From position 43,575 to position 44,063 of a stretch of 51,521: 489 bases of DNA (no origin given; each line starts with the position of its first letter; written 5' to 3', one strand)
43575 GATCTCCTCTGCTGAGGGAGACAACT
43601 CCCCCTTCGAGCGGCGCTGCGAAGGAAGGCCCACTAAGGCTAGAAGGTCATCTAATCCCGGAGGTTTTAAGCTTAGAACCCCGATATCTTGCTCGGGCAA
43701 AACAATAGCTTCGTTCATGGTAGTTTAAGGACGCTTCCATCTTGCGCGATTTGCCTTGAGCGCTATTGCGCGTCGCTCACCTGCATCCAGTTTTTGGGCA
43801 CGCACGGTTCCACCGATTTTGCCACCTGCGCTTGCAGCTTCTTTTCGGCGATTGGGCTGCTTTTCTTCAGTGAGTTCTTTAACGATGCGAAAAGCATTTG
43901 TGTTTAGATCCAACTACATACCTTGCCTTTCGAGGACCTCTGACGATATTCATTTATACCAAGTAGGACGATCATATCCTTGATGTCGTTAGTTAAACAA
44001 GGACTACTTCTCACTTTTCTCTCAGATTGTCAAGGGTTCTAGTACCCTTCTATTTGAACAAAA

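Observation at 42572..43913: Three-gene MazF module with no recognisable MazE: candidate tripartite toxin system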

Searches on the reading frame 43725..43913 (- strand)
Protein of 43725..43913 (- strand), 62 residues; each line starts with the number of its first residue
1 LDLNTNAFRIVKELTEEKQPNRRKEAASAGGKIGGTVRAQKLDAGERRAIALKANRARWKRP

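Call 3: search_protein_families(library=pfam, proteins=[window:43725-43913:-], max_evalue=1)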
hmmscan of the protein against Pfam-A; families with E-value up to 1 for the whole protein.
window:43725-43913:- (62 aa): 0 families

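Call 4: search_protein_families(library=ncbifam, proteins=[window:43725-43913:-], max_evalue=1)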
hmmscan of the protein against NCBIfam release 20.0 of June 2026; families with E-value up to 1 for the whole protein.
window:43725-43913:- (62 aa): 0 families

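Call 5: search_protein_families(library=padloc, proteins=[window:43725-43913:-], max_evalue=1)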
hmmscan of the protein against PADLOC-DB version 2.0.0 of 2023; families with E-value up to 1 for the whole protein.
window:43725-43913:- (62 aa): 0 families

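Call 14: find_homologous_proteins(query=window:43728-43913:-, max_evalue=0.01)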
Query seq(62 aa) (62 aa): 12 proteins with E <= 0.01 among 12 candidates.
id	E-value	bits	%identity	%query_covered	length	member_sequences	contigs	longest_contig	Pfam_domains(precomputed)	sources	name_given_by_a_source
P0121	1.2e-15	74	66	98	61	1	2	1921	-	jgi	jgi:hypothetical protein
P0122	1.7e-15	74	67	98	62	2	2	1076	-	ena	-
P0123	2.1e-14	71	62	98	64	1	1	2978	-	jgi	jgi:hypothetical protein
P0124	2.9e-14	70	58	100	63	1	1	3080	-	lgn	-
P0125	1.8e-13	68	61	98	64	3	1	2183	-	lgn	-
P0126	2.4e-13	67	63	95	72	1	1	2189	-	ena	-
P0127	4.0e-13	67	62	98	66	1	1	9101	-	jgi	jgi:hypothetical protein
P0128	1.5e-11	62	59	98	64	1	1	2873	-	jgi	-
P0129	2.1e-10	58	56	97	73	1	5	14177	-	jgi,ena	jgi:hypothetical protein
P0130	8.7e-10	56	55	98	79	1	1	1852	-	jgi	-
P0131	8.0e-8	50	52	97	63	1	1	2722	-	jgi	jgi:hypothetical protein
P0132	6.7e-4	38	73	35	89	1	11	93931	-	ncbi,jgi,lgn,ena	jgi:hypothetical protein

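Call 36: find_homologous_proteins(query=A2, max_evalue=0.01)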
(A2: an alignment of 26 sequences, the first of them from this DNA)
Query A2 (26 sequences) (62 aa, profile of the alignment): 7008 proteins with E <= 0.01 among 8000 candidates; the best 120 are listed.
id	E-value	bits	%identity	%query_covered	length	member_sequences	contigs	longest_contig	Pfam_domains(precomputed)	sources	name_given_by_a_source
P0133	1.1e-27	114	62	98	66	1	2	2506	-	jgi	-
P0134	2.0e-27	113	66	100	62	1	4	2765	-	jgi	jgi:hypothetical protein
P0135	2.8e-27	113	57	98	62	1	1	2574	-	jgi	jgi:hypothetical protein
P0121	5.2e-27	112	66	98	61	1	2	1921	-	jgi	jgi:hypothetical protein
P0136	6.9e-27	111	64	98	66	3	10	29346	-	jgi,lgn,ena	jgi:hypothetical protein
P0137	1.3e-26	110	51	98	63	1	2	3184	-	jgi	jgi:hypothetical protein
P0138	1.3e-26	110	66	98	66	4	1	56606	-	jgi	jgi:hypothetical protein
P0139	1.3e-26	110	63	100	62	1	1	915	-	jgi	jgi:hypothetical protein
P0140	1.7e-26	110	66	100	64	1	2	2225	-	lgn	-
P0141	2.2e-26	110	59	98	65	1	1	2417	-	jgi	-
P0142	3.5e-26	109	57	98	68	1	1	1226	-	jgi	jgi:hypothetical protein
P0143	3.7e-26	109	53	97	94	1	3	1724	-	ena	-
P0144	6.4e-26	108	55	97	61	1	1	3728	-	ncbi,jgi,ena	jgi:hypothetical protein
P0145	6.7e-26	108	65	100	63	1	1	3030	-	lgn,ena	-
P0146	8.1e-26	108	61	98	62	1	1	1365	-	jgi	-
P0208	2.7e-23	100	48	98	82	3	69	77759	-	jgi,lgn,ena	jgi:hypothetical protein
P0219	3.5e-23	99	48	95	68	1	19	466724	-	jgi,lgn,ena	jgi:hypothetical protein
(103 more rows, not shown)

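Call 37: search_solved_structures(query=A2, max_evalue=10, show_alignments=2)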
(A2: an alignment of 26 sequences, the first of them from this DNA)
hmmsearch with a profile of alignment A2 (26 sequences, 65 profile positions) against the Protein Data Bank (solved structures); distinct sequences matched with E-value up to 10: 5.
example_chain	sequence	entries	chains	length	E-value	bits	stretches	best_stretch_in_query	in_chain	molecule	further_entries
5dcq_A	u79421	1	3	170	0.82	13.3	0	14-40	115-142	artificial repeat proteins (alphaREP3)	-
4xvp_D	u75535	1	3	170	0.87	13.2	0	16-40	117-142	BGFP-C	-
6gwd_G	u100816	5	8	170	1.1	12.9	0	14-40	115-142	iiH5 ALPHAREP | iih5 Alpha Repeating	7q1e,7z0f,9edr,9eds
4xl5_C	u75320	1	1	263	2.1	12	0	14-39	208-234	bGFP-A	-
8aw4_A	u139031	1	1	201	4.1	11.1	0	14-40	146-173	ALPHAREP bB-E3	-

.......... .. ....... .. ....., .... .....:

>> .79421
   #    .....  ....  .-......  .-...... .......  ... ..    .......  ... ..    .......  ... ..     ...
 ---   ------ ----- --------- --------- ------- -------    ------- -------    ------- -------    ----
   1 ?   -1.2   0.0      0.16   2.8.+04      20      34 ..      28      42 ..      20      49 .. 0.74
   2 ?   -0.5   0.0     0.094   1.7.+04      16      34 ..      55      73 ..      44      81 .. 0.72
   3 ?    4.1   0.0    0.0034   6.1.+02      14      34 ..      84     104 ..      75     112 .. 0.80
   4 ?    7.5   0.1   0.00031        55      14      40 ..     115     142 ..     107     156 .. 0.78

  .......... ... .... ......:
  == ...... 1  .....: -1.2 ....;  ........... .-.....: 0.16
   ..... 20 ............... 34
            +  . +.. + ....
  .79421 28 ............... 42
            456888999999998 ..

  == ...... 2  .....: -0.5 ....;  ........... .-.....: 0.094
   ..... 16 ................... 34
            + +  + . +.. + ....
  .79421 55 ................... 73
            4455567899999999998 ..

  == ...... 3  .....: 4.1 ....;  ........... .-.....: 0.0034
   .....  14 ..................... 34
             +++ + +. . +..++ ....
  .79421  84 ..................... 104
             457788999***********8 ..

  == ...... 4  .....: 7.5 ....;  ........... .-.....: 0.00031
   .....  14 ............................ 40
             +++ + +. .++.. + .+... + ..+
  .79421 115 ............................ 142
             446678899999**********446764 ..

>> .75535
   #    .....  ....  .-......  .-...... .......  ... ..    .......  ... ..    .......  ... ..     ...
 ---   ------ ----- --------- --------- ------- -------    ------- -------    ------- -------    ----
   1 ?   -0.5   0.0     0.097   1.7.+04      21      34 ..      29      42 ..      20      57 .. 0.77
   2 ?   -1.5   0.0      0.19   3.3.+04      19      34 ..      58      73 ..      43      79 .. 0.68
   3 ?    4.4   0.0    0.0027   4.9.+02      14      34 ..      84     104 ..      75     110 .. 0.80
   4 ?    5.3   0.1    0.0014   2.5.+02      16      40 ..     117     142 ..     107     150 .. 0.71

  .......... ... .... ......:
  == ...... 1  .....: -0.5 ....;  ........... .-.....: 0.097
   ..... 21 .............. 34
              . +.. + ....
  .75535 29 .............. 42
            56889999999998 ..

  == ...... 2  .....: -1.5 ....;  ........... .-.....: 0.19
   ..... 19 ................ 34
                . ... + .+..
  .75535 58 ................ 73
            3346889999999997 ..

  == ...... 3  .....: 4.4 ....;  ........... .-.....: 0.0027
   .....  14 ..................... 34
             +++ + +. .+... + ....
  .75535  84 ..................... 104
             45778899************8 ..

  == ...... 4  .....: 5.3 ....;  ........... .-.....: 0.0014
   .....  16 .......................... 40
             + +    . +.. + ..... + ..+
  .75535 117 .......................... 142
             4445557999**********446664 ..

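Call 38: search_protein_families(library=pfam, alignment_id=A2, max_evalue=10)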
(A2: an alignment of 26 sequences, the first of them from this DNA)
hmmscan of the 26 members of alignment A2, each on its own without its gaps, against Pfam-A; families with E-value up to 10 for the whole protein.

A. member 1, seq(62 aa): 0 families

B. families by the number of members that match (of 26 scanned): 4 families
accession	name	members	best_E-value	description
PF23124.1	Xre_MbcA_ParS-like_N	1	0.027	Antitoxin Xre/MbcA/ParS-like, N-terminal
PF21983.2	NikA-like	1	0.064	Mobilization protein NikA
PF02912.23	Phe_tRNA-synt_N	1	0.082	Aminoacyl tRNA synthetase class II, N-terminal domain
PF09425.15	Jas_motif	1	3.6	Jas motif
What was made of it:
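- Tried and rejected: A Pfam scan of 26 small-protein homologues gave only isolated chance-level hits (call 38).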

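Call 39: find_encoding_contigs(protein=P0208, flank=4000, max_places=6)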
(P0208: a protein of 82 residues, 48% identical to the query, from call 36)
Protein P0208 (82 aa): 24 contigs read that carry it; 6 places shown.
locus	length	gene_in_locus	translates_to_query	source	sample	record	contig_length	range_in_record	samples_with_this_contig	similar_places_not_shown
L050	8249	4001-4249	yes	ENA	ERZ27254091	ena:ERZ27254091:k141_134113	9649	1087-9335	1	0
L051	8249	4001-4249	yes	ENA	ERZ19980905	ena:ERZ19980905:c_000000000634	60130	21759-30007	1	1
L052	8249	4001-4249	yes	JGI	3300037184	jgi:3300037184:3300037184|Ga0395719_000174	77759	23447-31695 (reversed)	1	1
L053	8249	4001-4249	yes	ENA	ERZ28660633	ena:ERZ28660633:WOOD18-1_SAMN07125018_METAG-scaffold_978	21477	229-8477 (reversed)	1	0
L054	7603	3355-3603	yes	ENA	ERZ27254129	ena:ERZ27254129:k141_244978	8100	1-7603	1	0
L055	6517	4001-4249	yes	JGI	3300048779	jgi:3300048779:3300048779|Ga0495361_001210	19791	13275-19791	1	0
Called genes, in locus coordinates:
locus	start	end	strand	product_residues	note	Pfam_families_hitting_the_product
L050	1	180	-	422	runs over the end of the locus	?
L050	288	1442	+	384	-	PF02899:Phage_int_SAM_1, PF13495:Phage_int_SAM_4 (weak), PF00589:Phage_integrase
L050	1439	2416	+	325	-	PF02899:Phage_int_SAM_1, PF13495:Phage_int_SAM_4 (weak), PF00589:Phage_integrase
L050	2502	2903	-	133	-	-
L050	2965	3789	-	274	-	PF03400:DDE_Tnp_IS1 (faint)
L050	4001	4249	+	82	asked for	-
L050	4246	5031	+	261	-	-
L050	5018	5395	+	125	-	PF02452:PemK_toxin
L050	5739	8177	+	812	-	PF12704:MacB_PCD, PF02687:FtsX, PF12704:MacB_PCD, PF02687:FtsX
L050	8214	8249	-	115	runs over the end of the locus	?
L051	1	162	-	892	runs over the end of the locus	PF12705:PDDEXK_1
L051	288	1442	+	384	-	PF02899:Phage_int_SAM_1, PF13495:Phage_int_SAM_4 (weak), PF00589:Phage_integrase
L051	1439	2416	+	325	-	PF02899:Phage_int_SAM_1, PF13495:Phage_int_SAM_4 (weak), PF00589:Phage_integrase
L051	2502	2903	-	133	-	-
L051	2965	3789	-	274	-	PF03400:DDE_Tnp_IS1 (faint)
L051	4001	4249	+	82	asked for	-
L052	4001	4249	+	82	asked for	-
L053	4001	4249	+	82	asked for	-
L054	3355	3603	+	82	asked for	-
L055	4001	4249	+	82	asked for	-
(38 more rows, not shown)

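Call 40: find_encoding_contigs(protein=P0219, flank=4000, max_places=5)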
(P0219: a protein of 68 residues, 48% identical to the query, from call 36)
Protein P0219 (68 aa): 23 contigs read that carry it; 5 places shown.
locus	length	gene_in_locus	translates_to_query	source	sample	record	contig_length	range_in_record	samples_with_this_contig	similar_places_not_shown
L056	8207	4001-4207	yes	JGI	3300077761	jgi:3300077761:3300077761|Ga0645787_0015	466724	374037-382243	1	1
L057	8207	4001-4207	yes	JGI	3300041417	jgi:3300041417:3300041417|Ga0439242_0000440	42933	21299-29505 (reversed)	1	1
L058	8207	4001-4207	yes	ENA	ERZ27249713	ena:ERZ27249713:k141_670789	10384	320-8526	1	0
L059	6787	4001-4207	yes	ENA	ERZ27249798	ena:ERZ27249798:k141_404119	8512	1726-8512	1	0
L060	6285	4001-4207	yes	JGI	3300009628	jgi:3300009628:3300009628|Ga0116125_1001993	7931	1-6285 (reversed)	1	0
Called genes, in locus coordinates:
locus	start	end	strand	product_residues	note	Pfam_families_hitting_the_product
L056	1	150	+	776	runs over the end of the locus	PF24981:Beta-prop_ATRN-LZTR1 (faint), PF24996:NANM (faint), PF01344:Kelch_1 (faint), PF24681:Kelch_KLHDC2_KLHL20_DRC7, PF13415:Beta-prop_FBX42, PF16640:Big_3_5 (weak)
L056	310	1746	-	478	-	PF12708:Pect-lyase_RHGA_epim (weak), PF13229:Beta_helix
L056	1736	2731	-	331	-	PF13439:Glyco_transf_4, PF13579:Glyco_trans_4_4 (weak), PF00534:Glycos_transf_1, PF13692:Glyco_trans_1_4, PF13524:Glyco_trans_1_2, PF20706:GT4-conflict (weak)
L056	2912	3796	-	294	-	PF03400:DDE_Tnp_IS1 (faint)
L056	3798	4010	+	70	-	-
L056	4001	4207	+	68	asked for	-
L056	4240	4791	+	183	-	-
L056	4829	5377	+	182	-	-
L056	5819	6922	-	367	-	PF01073:3Beta_HSD (weak), PF01370:Epimerase, PF02719:Polysacc_synt_2, PF16363:GDP_Man_Dehyd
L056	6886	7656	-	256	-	PF00483:NTP_transferase, PF12804:NTP_transf_3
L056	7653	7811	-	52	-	-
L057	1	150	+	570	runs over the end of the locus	PF13415:Beta-prop_FBX42, PF24681:Kelch_KLHDC2_KLHL20_DRC7, PF24981:Beta-prop_ATRN-LZTR1 (faint), PF16640:Big_3_5 (weak)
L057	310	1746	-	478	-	PF12708:Pect-lyase_RHGA_epim (weak), PF13229:Beta_helix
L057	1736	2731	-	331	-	PF13439:Glyco_transf_4, PF13579:Glyco_trans_4_4 (weak), PF00534:Glycos_transf_1, PF13692:Glyco_trans_1_4, PF13524:Glyco_trans_1_2, PF20706:GT4-conflict (weak)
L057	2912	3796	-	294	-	PF03400:DDE_Tnp_IS1 (faint)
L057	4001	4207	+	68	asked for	-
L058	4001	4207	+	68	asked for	-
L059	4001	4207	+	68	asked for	-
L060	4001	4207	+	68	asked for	-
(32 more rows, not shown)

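Call 41: find_related_loci(query=A2, collection=metagenome_contigs, flank=4000)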
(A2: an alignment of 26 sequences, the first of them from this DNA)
Query A2 (62 aa) in metagenome_contigs; peptide patterns used: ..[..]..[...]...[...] (x = any residue, [..] = any of these).
258 stretches matched a pattern; 217 encode a relative of the query (tblastn E <= 1e-3); the best 80 are kept; 80 distinct loci.
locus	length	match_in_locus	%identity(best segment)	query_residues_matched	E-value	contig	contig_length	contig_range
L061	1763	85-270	63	1-62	9e-21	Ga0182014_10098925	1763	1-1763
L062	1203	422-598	64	1-59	6e-21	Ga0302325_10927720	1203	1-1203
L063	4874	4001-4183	64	1-61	2e-20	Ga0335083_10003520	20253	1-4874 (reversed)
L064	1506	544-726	61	1-61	9e-20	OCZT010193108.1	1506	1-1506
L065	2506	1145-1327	62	1-61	8e-20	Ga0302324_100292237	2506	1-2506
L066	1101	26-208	61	1-61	9e-20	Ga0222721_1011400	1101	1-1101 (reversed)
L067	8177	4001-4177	63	1-59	1e-19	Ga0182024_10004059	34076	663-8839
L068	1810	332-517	61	1-62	3e-19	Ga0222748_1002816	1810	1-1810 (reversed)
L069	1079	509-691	61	1-61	4e-19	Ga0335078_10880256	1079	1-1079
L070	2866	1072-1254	57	1-61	6e-19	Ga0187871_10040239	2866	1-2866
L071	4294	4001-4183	57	1-61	6e-19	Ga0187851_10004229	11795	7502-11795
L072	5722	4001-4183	59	1-61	6e-19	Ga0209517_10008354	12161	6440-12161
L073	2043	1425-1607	59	1-61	6e-19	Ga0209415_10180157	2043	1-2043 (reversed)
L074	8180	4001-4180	58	1-60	1e-18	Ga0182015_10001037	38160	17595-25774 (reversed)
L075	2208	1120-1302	61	1-61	2e-18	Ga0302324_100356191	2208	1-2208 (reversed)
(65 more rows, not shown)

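Call 58: predict_structure(alignment_id=A3)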
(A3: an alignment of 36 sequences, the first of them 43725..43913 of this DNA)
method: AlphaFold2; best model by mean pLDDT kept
length: 62 residues; sequences in the alignment: 36
mean_pLDDT: 75.8   pTM: 0.34
mean pLDDT of the five models: 75.8, 73.6, 71.5, 70.9, 65.9
residues with pLDDT >= 90: 3; 70-90: 36; 50-70: 23; < 50: 0
segments of 3 or more residues with pLDDT < 50: none
pLDDT, mean of each block of 10 residues (from residue 1): 79 71 66 70 85 87 62
secondary structure, 60 per line:
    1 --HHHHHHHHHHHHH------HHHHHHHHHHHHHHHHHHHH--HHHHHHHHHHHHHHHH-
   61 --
elements in order: H3-15 H22-41 H44-59
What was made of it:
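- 43725..43913 (-): 62-aa basic protein (pI 11.3), a conserved accessory protein of this IS family and first gene of the cargo operon. Predicted three-helix protein, pLDDT 76 (call 58).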

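Call 63: fold_search(model_id=the predicted structure, library=pdb)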
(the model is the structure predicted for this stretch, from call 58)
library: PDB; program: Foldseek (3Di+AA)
matches with E <= 10: 0; with E <= 0.001: 0
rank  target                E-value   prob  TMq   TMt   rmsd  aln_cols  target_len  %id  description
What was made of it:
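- Tried and rejected: Foldseek of the small-protein model against PDB gave 0 hits (call 63).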
